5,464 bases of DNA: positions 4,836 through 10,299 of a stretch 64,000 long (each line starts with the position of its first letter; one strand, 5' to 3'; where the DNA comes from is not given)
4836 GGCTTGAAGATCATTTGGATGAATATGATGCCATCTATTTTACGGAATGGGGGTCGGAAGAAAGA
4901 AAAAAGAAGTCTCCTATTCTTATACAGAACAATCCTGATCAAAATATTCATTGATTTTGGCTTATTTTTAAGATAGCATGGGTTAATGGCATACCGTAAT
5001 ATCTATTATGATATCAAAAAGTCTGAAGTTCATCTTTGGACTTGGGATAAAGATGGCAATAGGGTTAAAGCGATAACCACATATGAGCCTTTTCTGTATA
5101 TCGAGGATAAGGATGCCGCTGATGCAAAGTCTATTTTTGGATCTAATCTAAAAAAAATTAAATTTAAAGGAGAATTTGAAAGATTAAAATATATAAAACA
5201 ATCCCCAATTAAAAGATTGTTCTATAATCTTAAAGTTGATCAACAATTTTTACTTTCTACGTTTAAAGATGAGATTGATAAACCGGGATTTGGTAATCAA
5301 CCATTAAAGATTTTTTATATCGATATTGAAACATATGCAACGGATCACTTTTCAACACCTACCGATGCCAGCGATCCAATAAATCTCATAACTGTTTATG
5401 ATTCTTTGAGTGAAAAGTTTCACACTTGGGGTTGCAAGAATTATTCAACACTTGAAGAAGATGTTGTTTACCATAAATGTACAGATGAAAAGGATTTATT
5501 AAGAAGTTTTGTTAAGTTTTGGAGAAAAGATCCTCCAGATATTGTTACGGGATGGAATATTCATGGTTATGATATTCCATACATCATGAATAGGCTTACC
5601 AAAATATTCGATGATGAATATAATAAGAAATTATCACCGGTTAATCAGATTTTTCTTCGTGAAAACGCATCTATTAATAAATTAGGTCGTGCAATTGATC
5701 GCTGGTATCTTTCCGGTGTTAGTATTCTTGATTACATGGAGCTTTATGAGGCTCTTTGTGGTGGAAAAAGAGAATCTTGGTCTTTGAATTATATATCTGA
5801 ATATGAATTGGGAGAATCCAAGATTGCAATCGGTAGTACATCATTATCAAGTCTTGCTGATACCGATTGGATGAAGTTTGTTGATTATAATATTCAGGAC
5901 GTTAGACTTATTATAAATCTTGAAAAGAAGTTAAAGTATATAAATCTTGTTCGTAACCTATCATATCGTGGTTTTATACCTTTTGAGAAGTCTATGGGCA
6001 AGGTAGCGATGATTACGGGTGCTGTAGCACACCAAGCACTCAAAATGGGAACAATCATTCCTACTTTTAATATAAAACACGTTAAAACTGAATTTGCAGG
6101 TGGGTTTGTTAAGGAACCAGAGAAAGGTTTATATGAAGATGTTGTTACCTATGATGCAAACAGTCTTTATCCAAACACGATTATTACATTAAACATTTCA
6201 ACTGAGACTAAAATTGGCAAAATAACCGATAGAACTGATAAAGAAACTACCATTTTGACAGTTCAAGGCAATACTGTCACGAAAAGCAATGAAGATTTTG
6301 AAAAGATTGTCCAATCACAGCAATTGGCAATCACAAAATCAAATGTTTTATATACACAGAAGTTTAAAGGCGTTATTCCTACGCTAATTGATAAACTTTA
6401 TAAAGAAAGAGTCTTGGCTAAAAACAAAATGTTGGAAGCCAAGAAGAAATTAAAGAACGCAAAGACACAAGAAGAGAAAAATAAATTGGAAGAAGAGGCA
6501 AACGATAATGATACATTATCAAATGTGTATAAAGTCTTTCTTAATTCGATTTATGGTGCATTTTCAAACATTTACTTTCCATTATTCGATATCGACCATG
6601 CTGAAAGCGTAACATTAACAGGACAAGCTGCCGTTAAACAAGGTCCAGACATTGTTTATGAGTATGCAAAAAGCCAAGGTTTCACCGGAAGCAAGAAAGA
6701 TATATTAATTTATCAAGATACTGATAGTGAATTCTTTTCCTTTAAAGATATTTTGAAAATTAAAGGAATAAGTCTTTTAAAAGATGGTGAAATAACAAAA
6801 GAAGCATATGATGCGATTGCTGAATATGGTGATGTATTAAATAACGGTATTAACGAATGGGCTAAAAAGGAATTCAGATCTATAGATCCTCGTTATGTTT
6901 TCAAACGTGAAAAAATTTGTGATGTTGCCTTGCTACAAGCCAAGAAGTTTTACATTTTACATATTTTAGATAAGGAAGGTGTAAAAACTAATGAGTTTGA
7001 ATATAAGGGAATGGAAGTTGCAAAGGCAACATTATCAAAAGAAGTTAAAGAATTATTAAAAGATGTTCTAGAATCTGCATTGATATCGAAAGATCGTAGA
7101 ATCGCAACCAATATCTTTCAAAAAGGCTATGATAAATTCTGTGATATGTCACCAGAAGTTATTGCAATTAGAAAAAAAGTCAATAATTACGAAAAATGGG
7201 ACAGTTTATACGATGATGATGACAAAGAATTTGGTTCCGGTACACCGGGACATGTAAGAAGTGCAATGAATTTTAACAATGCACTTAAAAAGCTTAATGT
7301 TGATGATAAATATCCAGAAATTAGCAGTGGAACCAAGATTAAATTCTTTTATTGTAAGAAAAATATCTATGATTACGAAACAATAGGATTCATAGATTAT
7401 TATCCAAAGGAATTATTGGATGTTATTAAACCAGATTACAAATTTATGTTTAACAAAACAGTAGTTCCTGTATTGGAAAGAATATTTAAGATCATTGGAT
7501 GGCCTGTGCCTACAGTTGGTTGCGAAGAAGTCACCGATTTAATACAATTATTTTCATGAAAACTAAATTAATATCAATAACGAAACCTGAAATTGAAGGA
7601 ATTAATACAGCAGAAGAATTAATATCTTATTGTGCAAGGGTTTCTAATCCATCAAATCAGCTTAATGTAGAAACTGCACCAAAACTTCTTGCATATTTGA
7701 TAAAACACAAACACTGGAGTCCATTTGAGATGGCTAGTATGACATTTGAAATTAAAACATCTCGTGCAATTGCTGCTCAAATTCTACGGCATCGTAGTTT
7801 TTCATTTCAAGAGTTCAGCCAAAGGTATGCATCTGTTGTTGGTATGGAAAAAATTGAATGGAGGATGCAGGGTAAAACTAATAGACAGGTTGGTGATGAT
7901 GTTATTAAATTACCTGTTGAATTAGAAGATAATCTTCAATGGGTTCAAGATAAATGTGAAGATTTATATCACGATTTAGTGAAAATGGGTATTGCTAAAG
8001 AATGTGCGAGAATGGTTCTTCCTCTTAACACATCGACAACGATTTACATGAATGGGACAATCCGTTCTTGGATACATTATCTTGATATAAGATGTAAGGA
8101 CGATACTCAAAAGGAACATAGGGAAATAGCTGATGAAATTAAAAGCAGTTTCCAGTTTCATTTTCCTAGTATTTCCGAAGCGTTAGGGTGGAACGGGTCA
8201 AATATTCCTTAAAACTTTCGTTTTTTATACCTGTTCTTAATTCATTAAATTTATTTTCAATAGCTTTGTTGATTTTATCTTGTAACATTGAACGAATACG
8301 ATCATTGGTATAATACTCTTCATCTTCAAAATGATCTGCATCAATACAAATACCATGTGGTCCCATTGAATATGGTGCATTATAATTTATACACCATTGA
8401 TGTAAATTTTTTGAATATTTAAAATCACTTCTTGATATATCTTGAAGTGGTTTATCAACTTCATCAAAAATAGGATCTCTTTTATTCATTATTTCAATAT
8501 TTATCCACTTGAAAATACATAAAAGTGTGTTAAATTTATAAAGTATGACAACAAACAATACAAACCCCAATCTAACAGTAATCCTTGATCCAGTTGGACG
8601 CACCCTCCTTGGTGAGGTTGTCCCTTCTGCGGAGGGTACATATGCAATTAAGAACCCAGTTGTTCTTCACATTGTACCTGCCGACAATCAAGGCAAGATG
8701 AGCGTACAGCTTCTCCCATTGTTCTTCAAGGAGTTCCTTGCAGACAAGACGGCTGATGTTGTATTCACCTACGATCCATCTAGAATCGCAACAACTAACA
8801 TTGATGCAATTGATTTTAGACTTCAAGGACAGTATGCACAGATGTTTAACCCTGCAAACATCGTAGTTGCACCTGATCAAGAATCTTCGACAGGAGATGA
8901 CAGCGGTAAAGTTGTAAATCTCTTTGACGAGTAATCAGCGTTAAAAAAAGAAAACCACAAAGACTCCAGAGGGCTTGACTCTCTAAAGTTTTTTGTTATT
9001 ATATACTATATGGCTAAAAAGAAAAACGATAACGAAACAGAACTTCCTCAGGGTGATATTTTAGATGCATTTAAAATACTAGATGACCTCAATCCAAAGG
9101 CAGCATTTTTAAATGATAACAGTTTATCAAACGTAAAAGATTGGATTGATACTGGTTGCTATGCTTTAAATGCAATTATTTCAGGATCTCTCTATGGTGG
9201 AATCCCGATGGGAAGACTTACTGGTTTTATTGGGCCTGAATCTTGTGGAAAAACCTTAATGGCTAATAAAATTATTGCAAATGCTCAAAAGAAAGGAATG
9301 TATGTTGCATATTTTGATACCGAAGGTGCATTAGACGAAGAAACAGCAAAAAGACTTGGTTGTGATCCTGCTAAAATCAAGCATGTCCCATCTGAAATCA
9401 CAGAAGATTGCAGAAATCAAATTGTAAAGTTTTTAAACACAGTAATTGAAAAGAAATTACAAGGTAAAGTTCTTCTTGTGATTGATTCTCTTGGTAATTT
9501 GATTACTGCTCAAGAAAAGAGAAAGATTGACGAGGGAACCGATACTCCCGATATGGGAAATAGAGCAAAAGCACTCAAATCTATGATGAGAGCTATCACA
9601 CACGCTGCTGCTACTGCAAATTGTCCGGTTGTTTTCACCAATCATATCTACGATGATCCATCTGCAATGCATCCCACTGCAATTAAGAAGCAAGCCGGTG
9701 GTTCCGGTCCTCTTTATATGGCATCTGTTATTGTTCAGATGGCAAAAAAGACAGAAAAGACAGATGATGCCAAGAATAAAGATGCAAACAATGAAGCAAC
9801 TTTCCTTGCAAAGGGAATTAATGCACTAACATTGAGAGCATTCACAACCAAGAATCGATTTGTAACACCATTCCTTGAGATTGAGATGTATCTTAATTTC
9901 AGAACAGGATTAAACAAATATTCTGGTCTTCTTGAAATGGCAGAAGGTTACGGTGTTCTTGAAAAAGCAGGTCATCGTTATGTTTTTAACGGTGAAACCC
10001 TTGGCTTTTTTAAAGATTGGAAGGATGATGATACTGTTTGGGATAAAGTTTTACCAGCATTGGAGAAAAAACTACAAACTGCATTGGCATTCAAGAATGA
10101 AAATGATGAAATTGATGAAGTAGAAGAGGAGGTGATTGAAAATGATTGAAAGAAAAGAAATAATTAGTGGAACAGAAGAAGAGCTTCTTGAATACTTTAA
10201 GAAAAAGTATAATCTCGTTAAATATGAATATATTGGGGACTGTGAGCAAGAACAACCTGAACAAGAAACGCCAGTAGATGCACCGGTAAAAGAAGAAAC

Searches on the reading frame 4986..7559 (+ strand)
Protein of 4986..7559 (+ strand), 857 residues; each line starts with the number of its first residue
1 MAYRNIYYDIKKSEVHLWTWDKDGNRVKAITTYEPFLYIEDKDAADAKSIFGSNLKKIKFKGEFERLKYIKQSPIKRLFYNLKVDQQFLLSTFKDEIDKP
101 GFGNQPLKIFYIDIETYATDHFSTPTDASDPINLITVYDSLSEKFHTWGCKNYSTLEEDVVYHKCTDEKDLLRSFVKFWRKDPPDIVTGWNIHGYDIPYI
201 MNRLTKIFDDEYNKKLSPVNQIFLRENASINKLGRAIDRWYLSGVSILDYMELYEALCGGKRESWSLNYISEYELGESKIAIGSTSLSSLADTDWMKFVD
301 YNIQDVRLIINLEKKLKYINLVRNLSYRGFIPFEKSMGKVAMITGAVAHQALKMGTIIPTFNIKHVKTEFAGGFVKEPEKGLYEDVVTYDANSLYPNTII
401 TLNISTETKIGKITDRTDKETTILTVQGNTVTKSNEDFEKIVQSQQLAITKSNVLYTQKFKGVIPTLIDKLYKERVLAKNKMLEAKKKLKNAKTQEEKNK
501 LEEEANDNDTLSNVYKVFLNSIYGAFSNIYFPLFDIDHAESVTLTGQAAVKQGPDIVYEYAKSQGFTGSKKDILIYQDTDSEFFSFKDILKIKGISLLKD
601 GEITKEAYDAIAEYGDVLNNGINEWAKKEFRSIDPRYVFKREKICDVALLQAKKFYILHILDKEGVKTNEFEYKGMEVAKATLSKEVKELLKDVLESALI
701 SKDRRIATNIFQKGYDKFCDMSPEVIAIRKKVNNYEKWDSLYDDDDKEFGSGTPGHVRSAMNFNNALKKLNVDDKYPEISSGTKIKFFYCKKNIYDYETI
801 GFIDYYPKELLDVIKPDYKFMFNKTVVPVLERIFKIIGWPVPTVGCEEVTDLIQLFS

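Call 18: search_protein_families(library=phrogs, proteins=[window:4986-7559:+], max_evalue=0.001)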
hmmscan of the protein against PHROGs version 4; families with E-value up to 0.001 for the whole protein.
window:4986-7559:+ (857 aa): 8 families
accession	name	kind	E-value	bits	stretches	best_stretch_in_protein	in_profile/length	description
phrog_262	-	DNA, RNA and nucleotide metabolism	9.4e-182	607.2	1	8-844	14-844/856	DNA polymerase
phrog_2062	-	DNA, RNA and nucleotide metabolism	3.6e-101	340.2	1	7-498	7-498/502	DNA polymerase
phrog_1918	-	DNA, RNA and nucleotide metabolism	5e-57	194.7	1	484-844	11-373/382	DNA polymerase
phrog_3011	-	DNA, RNA and nucleotide metabolism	7.3e-14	52.4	2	246-321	320-404/576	DNA polymerase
phrog_1252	-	DNA, RNA and nucleotide metabolism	3.8e-09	36.6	1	467-548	381-436/663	DNA polymerase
phrog_27191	-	DNA, RNA and nucleotide metabolism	1.3e-07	32.5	1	502-583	33-113/230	DNA polymerase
phrog_2927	-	DNA, RNA and nucleotide metabolism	2.5e-07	30.5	1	436-550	84-189/710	DNA polymerase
phrog_403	-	DNA, RNA and nucleotide metabolism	2.7e-05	24.3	1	102-312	60-242/321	DNA polymerase exonuclease subunit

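Call 24: search_dna_similar(query=window:4986-7559:+, collection=phages, mode=protein, max_rows=12)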
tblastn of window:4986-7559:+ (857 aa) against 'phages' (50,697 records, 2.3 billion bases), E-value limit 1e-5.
Records with a match: 2668; places in all: 2771; records where one place covers at least 80% of the query: 979.
Best place of each record, by identity: <60% 2668.
By first word of the organism name: Escherichia 674; Synechococcus 377; Klebsiella 334; Salmonella 199; Vibrio 136; Aeromonas 92; Shigella 89; Acinetobacter 71; Cyanophage 61; Enterobacter 59; and 67 more.
By host as written in the record: - 468; Escherichia coli 280; Klebsiella pneumoniae 115; Synechococcus 107; Synechococcus sp. 38; Aeromonas salmonicida 38; Escherichia coli O157:H7 38; Salmonella enterica 30; and 584 more.
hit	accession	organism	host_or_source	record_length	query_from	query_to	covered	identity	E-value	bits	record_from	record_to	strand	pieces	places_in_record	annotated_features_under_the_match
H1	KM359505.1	Prochlorococcus phage P-TIM68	Prochlorococcus sp. MIT9515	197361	23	844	96%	30.8%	4e-93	328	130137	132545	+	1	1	putative DNA polymerase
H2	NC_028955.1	Prochlorococcus phage P-TIM68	Prochlorococcus sp. MIT9515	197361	23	844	96%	30.8%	4e-93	328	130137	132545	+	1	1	DNA polymerase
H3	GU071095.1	Synechococcus phage S-SM2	Synechococcus sp. WH8017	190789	23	841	96%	30.9%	4e-90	319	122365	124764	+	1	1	gp43: DNA polymerase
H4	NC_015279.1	Synechococcus phage S-SM2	Synechococcus sp. WH8017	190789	23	841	96%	30.9%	4e-90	319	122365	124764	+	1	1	gp43: DNA polymerase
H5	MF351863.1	Synechococcus phage Bellamy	Synechococcus str. WH8109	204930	23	841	96%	30.4%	1e-90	321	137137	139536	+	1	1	161: DNA polymerase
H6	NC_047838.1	Synechococcus phage Bellamy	Synechococcus str. WH8109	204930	23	841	96%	30.4%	1e-90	321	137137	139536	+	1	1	161: DNA polymerase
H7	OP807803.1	Synechococcus phage MS29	South China Sea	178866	22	848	96%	29.6%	9e-93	327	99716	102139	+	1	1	record has no annotation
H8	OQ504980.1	Synechococcus phage S-MS29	Synechococcus sp. MW02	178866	22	848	96%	29.6%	9e-93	327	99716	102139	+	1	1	DNA polymerase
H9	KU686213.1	Synechococcus phage S-CAM7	Synechococcus sp.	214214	22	839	95%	29.8%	4e-90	319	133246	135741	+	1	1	DNA polymerase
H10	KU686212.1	Synechococcus phage S-CAM7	Synechococcus sp.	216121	22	839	95%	29.8%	4e-90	319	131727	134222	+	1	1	DNA polymerase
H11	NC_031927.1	Synechococcus phage S-CAM7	Synechococcus sp.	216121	22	839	95%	29.8%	4e-90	319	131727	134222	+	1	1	DNA polymerase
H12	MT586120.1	Synechococcus phage S-CAM7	Synechococcus sp. WH 7803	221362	22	839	95%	29.8%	4e-90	319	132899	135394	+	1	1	DNA polymerase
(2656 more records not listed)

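Call 59: get_annotated_region(hit=H3, flank=500)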
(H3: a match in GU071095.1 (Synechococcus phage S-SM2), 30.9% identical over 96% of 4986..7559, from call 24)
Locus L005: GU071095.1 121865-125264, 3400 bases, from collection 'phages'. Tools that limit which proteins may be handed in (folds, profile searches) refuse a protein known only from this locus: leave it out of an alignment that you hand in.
description: Synechococcus phage S-SM2, complete genome.
organism: Synechococcus phage S-SM2 (NCBI taxid 444860)
taxonomy: Viruses; Duplodnaviria; Heunggongvirae; Uroviricota; Caudoviricetes; Kyanoviridae; Nilusvirus; Nilusvirus ssm2
host: Synechococcus sp. WH8017; source: -; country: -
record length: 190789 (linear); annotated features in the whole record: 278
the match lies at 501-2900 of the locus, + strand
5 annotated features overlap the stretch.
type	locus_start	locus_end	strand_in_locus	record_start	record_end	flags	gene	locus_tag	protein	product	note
CDS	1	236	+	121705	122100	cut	-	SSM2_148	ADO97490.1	hypothetical protein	T4-LIKE GC: 176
CDS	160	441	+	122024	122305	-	-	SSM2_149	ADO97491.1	hypothetical protein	T4-LIKE GC: 177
CDS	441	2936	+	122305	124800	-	gp43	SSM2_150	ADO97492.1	DNA polymerase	T4-LIKE GC: 178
CDS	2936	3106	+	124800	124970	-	-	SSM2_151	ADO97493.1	hypothetical protein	T4-LIKE GC: 179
CDS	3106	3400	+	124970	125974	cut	uvsX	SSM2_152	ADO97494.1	UvsX RecA-like protein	T4-LIKE GC: 181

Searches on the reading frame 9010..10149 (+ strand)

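Call 18: search_protein_families(library=phrogs, proteins=[window:9010-10149:+], max_evalue=0.001)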
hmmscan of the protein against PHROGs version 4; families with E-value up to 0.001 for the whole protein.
window:9010-10149:+ (379 aa): 5 families
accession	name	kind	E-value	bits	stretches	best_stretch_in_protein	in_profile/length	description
phrog_97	-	other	4e-65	221.9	2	1-255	1-258/506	UvsX-like recombinase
phrog_8337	-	DNA, RNA and nucleotide metabolism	5.8e-31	108.9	1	26-261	31-256/273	DNA repair protein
phrog_9666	-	unknown function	6.7e-09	35.5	1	36-108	19-91/779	-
phrog_239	-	DNA, RNA and nucleotide metabolism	6.1e-07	29.7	1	35-119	335-410/801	DNA primase/helicase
phrog_19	-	DNA, RNA and nucleotide metabolism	6.8e-07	29.5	1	39-108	327-393/621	DnaB-like replicative helicase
